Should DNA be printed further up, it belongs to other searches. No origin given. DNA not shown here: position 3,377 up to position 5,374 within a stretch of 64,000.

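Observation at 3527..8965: Five-gene defence operon pairing an M.EcoRI-family methylase with a DUF262-HNH nuclease and a 565-aa 4-TM protein, led by an AbiE pair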

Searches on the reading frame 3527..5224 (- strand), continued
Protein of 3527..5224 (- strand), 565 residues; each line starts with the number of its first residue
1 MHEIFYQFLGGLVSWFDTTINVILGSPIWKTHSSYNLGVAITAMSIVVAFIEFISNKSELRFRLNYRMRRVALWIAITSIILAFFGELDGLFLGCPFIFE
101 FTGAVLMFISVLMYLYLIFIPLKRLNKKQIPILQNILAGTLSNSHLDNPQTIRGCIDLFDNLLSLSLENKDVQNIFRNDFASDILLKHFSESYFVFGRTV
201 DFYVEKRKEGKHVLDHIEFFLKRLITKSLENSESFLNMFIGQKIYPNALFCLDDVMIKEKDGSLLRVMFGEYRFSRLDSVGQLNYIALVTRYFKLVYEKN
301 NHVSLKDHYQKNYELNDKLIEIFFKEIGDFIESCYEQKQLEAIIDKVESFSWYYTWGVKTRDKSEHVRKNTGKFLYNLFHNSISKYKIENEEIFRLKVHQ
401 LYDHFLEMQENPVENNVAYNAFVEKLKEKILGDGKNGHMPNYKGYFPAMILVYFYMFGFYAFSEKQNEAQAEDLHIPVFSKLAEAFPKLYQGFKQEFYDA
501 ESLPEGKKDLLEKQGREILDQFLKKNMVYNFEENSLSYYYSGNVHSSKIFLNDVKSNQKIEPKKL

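Call 31: predict_structure(alignment_id=A1)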
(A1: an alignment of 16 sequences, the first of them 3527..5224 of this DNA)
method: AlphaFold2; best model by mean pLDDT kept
length: 565 residues; sequences in the alignment: 16
mean_pLDDT: 82.3   pTM: 0.79
mean pLDDT of the five models: 82.3, 81.8, 81.2, 80.8, 77.9
residues with pLDDT >= 90: 245; 70-90: 212; 50-70: 74; < 50: 34
segments of 3 or more residues with pLDDT < 50: 24-35, 434-440, 442-444, 496-501
pLDDT, mean of each block of 10 residues (from residue 1): 51 59 47 50 63 67 81 82 68 64 81 79 83 88 70 89 94 94 91 94 93 91 94 89 79 92 91 78 95 94 89 94 95 91 95 94 95 95 86 89 91 89 90 52 63 90 84 91 87 56 66 83 86 91 81 93 86
secondary structure, 60 per line:
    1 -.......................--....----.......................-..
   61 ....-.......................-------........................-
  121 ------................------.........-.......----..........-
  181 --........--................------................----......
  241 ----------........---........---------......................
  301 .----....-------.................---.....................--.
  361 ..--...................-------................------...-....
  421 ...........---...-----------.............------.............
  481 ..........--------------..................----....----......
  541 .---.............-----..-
elements in order: H2-24 H27-30 H35-57 H59-64 H66-88 H96-119 H127-142 H149-157 H159-165 H170-179 H183-190 H193-208 H215-230 H235-240 H251-258 H262-269 H279-300 H317-333 H337-357 H365-383 H391-406 H417-431 H449-461 H468-490 H505-522 E527-530 E535-541 E545-550 H551-557

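Call 33: search_protein_representatives(alignment_id=A1)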
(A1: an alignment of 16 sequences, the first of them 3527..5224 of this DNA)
Query: 16 sequences, 551 profile positions. Proteins with E-value up to 0.001 (for the whole library): 58; up to 1e-10: 42; up to 1e-30: 21. The best 58 are listed.
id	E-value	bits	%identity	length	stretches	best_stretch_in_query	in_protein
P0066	1.1e-243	826.5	-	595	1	8-551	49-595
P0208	1.8e-161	555.1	-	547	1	10-548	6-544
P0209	2.9e-154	531.3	-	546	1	10-551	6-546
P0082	9.3e-149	513.1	-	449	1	96-542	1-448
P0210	5.7e-131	454.4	-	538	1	23-540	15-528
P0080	8.8e-120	417.5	-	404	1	8-336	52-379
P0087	7.3e-116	404.5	-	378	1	169-550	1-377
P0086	1.8e-103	363.6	-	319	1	227-551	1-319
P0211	3.7e-99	349.4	-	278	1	275-549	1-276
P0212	1.7e-95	337.3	-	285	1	278-551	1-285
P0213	7.8e-94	331.8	-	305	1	21-317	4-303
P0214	1.7e-93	330.7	-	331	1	96-400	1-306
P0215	5.5e-80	286.1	-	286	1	8-245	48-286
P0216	2.0e-71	257.8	-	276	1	278-550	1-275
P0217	9.9e-62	225.9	-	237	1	308-548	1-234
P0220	9.1e-49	183.1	-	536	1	21-548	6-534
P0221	1.7e-48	182.2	-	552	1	20-549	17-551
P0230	2.0e-23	99.4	-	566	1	21-551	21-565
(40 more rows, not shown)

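Call 46: search_protein_families(library=pfam, alignment_id=A2, max_evalue=0.01)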
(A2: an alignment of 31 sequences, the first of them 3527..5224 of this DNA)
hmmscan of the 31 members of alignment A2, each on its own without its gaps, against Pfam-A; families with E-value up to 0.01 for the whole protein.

A. member 1, window:3527-5224:- (565 aa): 0 families

B. families by the number of members that match (of 31 scanned): 4 families
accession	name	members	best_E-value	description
PF06781.17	CrgA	1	0.0017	Cell division protein CrgA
PF02500.21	DNA_pack_N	1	0.0043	Probable DNA packing protein, N-terminus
PF22766.2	ZW10_C2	1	0.0053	ZW10 C-terminal helical domain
PF11286.13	DUF3087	1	0.0053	Protein of unknown function (DUF3087)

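Call 49: search_protein_families(library=pfam, proteins=[L031:281-4684:+, L024:7138-7983:+, L024:6436-7890:-, L008:7-648:+, L032:6342-6779:+, L005:6438-6890:+, L005:7305-8405:+, L013:9579-10523:+, L027:5648-6841:-, L026:10027-10611:-], max_evalue=0.001)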
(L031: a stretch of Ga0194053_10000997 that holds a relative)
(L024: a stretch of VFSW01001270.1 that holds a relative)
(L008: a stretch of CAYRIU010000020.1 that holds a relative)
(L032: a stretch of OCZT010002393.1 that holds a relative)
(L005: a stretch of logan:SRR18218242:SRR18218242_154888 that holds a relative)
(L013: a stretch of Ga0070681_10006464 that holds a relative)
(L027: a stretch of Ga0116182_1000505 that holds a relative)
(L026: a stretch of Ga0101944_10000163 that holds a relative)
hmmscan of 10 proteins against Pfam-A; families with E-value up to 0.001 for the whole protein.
L031:281-4684:+ (1467 aa): 0 families

L024:7138-7983:+ (281 aa): 0 families

L024:6436-7890:- (484 aa): 26 families (the best 25 are shown)
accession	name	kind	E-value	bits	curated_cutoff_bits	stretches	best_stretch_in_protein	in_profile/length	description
PF00005.33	ABC_tran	-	1.5e-47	162.1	25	2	23-155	1-137/137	ABC transporter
PF13304.12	AAA_21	-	1.2e-14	55.5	27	1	354-457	166-288/304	AAA domain, putative AbiEii toxin, Type IV TA system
PF02463.25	SMC_N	-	9.8e-09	35.4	40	0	124-189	134-205/220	RecF/RecN/SMC N terminal domain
PF13401.12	AAA_22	-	2.3e-08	34.9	27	1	324-435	8-92/130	AAA domain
PF20720.3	nSTAND3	-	8.1e-08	32.5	27.2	1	311-347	7-43/155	Novel STAND NTPase 3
PF13191.12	AAA_16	-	1.5e-07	32.5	32.6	1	322-391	25-96/167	AAA ATPase domain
PF03193.22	RsgA_GTPase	-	1.3e-06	28.8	30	0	306-344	92-129/174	RsgA GTPase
PF13555.12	AAA_29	-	1.9e-06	28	27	0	314-338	15-39/61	P-loop containing region of AAA domain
PF02367.23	TsaE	-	2.9e-06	27.7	26.6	0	310-345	10-45/128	Threonylcarbamoyl adenosine biosynthesis protein TsaE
PF00004.35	AAA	-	5.6e-06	27.3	21.2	0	37-99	2-57/131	ATPase family associated with various cellular activities (AAA)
PF13481.12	AAA_25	-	6e-06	26.5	27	0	314-391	26-109/195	AAA domain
PF13476.12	AAA_23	-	7.8e-06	27.1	27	0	325-341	23-39/201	AAA domain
PF13479.12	AAA_24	-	3e-05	24.4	27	0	321-341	2-22/195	AAA domain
PF05729.18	NACHT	-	4.5e-05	23.8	26.7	0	324-349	3-28/167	NACHT domain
PF03266.21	NTPase_1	-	5.5e-05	23.5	23.9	0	323-365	1-43/168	NTPase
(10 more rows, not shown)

L008:7-648:+ (213 aa): 5 families
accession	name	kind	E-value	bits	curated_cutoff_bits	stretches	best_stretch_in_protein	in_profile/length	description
PF00534.26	Glycos_transf_1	-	1e-23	84.2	26.4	1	5-102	70-169/172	Glycosyl transferases group 1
PF13692.12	Glyco_trans_1_4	-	1.5e-18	67.9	27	1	5-90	56-141/142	Glycosyl transferases group 1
PF13524.12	Glyco_trans_1_2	-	8.1e-10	39.3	25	1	9-117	28-141/144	Glycosyl transferase-like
PF20706.3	GT4-conflict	-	3.9e-07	29.8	26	1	17-58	271-312/385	Family 4 Glycosyltransferase in conflict systems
PF01844.29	HNH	-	6.7e-05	23.4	21.4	1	171-213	11-46/47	HNH endonuclease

L032:6342-6779:+ (145 aa): 0 families

L005:6438-6890:+ (150 aa): 0 families

L005:7305-8405:+ (366 aa): 0 families

L013:9579-10523:+ (314 aa): 1 family
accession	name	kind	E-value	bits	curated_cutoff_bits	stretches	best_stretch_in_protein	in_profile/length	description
PF13730.12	HTH_36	-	4.3e-07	30.1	25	1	82-131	8-55/55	Helix-turn-helix domain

L027:5648-6841:- (397 aa): 1 family
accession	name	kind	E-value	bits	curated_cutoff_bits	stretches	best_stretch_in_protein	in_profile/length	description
PF00871.23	Acetate_kinase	-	5.5e-95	318.7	22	1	5-386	2-391/392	Acetokinase family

L026:10027-10611:- (194 aa): 0 families

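Call 54: fold_search(model_id=the predicted structure, library=pdb)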
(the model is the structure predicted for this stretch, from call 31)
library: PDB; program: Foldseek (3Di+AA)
matches with E <= 10: 549; with E <= 0.001: 0
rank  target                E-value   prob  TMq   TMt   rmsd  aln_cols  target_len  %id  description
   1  7p3x_B                2.6e-02  0.51  0.14  0.13  22.4       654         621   10  Homology model of the full-length AP-3 complex in a compact open conformation (released 2021-09-29)
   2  3c2g_B                3.3e-02  0.69  0.19  0.18  19.5       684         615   10  Crystal complex of SYS-1/POP-1 at 2.5A resolution (released 2008-05-20)
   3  8h5b_A                3.9e-02  0.72  0.17  0.12  24.0       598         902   11  The cryo-EM structure of nuclear transport receptor Kap114p complex with yeast TATA-box binding protein (released 2023-09-20)
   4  7vop_X                4.9e-02  0.72  0.18  0.15  18.1       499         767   12  Cryo-EM structure of Xenopus laevis nuclear pore complex cytoplasmic ring subunit (released 2022-02-02)
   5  2qna_A                5.3e-02  0.80  0.20  0.17  25.2       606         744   11  Crystal structure of human Importin-beta (127-876) in complex with the IBB-domain of Snurportin1 (1-65) (released 2008-04-08)
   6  3c2h_B                5.7e-02  0.51  0.16  0.15  21.3       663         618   12  Crystal Structure of SYS-1 at 2.6A resolution (released 2008-05-20)
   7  8cdj_D                7.0e-02  0.63  0.20  0.15  20.1       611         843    9  CAND1 b-hairpin++-SCF-SKP2 CAND1 rolling SCF engaged (released 2023-04-19)
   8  3gni_A                7.3e-02  0.87  0.21  0.30  15.0       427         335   11  Structure of STRAD and MO25 (released 2009-06-16)
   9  1upk_A                8.8e-02  0.90  0.21  0.32  14.6       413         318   10  Crystal structure of MO25 in complex with a C-terminal peptide of STRAD (released 2004-01-22)
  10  4xrk                  9.5e-02  0.60  0.18  0.14  20.2       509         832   10  Crystal Structure of Importin Beta in a Polyethylene Glycol Condition (released 2016-01-27)
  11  6n1z_A                1.0e-01  0.51  0.18  0.13  25.0       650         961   10  Importin-9 bound to H2A-H2B (released 2019-03-20)
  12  5xbk_C                1.3e-01  0.80  0.19  0.25  13.8       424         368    9  Crystal structure of human Importin4 (released 2018-02-14)
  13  4knh_A                1.3e-01  0.33  0.16  0.12  22.4       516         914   13  Structure of the Chaetomium thermophilum adaptor nucleoporin Nup192 N-terminal domain (released 2014-02-05)
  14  8brh_A                1.4e-01  0.21  0.13  0.12  19.8       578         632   12  Co-crystal structure of She4 with Myo4 peptide (released 2024-06-05)
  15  3zhp_A                1.5e-01  0.85  0.22  0.33  13.8       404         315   10  Human MST3 (STK24) in complex with MO25beta (released 2013-01-16)
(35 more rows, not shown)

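Call 57: find_related_loci(query=A1, collection=viral_contigs, flank=8000)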
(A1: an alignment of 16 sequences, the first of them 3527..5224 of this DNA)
Query A1 (565 aa) in viral_contigs; peptide patterns used: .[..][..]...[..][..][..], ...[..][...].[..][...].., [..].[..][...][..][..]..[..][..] (x = any residue, [..] = any of these).
279 stretches matched a pattern; 1 encode a relative of the query (tblastn E <= 1e-3); 1 distinct loci.
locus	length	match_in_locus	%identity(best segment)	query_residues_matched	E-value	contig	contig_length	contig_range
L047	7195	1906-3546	83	15-565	0e+0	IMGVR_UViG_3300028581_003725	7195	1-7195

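Call 58: search_protein_families(library=phrogs, proteins=[window:3527-5224:-, P0079, P0085, P0075], max_evalue=0.01)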
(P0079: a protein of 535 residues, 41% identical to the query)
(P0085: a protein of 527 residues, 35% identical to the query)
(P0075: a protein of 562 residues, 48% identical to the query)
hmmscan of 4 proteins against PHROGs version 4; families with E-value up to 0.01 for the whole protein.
window:3527-5224:- (565 aa): 0 families

P0079 (535 aa): 0 families

P0085 (527 aa): 0 families

P0075 (562 aa): 0 families

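Call 63: search_protein_families(library=padloc, proteins=[L026:7036-7872:+, L027:2950-3810:+, L032:6822-7985:+, L013:6286-7386:+, L031:281-4684:+, L005:6438-6890:+, L005:7305-8405:+, P0079, P0085], max_evalue=0.01)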
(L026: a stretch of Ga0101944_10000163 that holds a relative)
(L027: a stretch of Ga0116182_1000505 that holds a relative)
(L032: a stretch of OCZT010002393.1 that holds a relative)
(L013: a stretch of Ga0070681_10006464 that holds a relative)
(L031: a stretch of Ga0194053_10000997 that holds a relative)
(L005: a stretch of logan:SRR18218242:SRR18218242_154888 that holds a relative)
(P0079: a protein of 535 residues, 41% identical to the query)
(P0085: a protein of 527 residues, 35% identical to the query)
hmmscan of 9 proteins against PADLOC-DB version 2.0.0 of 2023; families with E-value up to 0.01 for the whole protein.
L026:7036-7872:+ (278 aa): 2 families
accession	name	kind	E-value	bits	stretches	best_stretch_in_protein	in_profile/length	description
PDLC03572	REase_II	-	1.1e-82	275.9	1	2-275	75-349/371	Type II restriction enzyme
PDLC03474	REase_II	-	1.3e-08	33.3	1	179-263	1-81/129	Type II restriction enzyme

L027:2950-3810:+ (286 aa): 2 families
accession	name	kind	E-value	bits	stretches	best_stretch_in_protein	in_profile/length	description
PDLC04944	PDC-S18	-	5.7e-08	30.5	1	104-277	125-298/307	-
PDLC04916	PDC-S11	-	0.0019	15.3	0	13-64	17-67/358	-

L032:6822-7985:+ (387 aa): 0 families

L013:6286-7386:+ (366 aa): 0 families

L031:281-4684:+ (1467 aa): 1 family
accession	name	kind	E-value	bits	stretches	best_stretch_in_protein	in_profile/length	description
PDLC04044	PD-T4-6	-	0.0091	13.2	0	1316-1405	71-148/372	-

L005:6438-6890:+ (150 aa): 4 families
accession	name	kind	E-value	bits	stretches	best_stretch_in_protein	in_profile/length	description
PDLC02364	PycTM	-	2.7e-07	29.1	1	17-149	13-151/160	-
PDLC02363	PycTM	-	7.2e-05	20.7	1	24-149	20-151/154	-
PDLC00685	Effector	-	0.001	16.9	1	39-142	66-159/174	2TM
PDLC00711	Effector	-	0.0017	16.6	1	26-149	24-158/164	2TM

L005:7305-8405:+ (366 aa): 0 families

P0079 (535 aa): 0 families

P0085 (527 aa): 0 families

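Call 84: find_encoding_contigs(protein=P0221, flank=6000, max_places=3)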
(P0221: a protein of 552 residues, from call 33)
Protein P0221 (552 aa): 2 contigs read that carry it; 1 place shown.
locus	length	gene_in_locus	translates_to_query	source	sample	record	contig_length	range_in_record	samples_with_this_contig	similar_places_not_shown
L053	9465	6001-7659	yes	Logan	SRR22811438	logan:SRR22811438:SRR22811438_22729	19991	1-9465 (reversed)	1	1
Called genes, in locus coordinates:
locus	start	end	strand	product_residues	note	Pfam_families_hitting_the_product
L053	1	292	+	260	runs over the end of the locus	PF03269:DUF268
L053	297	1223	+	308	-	-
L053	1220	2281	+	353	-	PF13524:Glyco_trans_1_2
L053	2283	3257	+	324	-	PF01073:3Beta_HSD, PF01370:Epimerase, PF02719:Polysacc_synt_2, PF04321:RmlD_sub_bind, PF16363:GDP_Man_Dehyd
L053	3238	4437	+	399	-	PF13439:Glyco_transf_4, PF00534:Glycos_transf_1, PF13692:Glyco_trans_1_4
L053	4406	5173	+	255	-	PF00535:Glycos_transf_2, PF10111:Glyco_tranf_2_2, PF13641:Glyco_tranf_2_3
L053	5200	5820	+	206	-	-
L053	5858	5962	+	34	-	-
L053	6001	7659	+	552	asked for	-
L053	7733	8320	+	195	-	-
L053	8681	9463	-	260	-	?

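Call 85: find_encoding_contigs(protein=P0220, flank=6000, max_places=3)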
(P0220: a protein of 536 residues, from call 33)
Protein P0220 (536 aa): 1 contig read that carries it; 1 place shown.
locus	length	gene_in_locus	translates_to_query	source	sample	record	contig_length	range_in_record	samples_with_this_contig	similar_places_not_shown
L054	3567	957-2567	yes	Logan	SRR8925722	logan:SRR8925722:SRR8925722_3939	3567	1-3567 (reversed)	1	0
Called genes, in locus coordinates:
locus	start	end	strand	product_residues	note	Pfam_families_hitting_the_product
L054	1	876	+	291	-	?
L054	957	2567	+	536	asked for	-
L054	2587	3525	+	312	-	PF25164:CoiA_N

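Call 86: find_encoding_contigs(protein=P0230, flank=6000, max_places=3)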
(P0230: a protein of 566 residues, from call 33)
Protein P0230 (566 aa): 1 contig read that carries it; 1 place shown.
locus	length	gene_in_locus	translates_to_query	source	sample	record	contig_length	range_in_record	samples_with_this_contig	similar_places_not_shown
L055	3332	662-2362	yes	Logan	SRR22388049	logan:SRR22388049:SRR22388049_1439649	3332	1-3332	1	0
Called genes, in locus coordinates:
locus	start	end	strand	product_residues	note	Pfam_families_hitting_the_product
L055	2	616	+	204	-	?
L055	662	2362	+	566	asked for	-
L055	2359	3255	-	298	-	PF13495:Phage_int_SAM_4, PF02899:Phage_int_SAM_1 (faint), PF00589:Phage_integrase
